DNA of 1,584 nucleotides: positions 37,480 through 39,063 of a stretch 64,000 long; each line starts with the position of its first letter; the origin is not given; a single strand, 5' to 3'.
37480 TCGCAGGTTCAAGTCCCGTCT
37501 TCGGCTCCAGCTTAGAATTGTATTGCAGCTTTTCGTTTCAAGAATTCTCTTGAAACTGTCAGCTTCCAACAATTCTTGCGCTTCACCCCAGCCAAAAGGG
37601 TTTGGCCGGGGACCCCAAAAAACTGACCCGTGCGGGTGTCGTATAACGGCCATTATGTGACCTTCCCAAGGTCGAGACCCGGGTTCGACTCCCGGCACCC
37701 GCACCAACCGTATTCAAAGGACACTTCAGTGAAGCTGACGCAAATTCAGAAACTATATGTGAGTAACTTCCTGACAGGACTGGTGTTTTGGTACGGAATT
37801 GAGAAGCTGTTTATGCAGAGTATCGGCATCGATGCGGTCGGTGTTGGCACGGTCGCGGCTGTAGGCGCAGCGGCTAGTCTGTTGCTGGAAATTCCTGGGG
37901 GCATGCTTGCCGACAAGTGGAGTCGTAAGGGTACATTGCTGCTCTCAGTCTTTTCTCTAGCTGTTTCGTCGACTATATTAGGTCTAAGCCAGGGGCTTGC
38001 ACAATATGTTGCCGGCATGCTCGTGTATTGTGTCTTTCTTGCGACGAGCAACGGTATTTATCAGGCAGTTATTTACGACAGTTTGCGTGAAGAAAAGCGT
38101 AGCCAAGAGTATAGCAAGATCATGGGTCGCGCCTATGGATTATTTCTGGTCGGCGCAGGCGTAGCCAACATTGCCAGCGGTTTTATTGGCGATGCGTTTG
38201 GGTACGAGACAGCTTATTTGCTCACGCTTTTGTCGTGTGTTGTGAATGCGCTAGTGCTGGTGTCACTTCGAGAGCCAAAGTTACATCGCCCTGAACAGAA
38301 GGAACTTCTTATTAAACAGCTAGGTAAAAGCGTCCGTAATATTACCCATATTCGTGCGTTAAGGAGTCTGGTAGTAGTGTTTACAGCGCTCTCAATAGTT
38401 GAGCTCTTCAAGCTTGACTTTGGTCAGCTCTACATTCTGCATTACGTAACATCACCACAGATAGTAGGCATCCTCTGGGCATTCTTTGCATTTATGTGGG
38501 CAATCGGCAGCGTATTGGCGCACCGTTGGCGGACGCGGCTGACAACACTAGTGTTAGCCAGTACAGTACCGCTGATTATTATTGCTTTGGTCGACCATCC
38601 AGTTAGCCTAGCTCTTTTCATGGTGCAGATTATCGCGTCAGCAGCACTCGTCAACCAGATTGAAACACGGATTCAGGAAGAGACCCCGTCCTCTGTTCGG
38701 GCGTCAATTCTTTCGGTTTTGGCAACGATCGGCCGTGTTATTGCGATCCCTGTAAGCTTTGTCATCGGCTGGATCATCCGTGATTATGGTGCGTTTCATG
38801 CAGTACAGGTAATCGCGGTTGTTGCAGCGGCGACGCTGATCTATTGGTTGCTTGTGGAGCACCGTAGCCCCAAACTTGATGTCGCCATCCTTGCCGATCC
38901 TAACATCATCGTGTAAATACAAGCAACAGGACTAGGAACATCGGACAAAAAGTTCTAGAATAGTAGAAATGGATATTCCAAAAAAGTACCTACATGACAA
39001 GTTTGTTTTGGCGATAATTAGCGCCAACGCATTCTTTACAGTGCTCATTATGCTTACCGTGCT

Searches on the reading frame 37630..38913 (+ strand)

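Call 55: search_protein_families(library=pfam, proteins=[window:37630-38913:+], max_evalue=0.00001)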
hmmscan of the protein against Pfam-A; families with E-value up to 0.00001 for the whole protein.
window:37630-38913:+ (428 aa): 1 family
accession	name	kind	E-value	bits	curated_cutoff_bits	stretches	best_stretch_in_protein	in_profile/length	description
PF07690.21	MFS_1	-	4.5e-25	88.8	33.4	1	45-372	7-343/347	Major Facilitator Superfamily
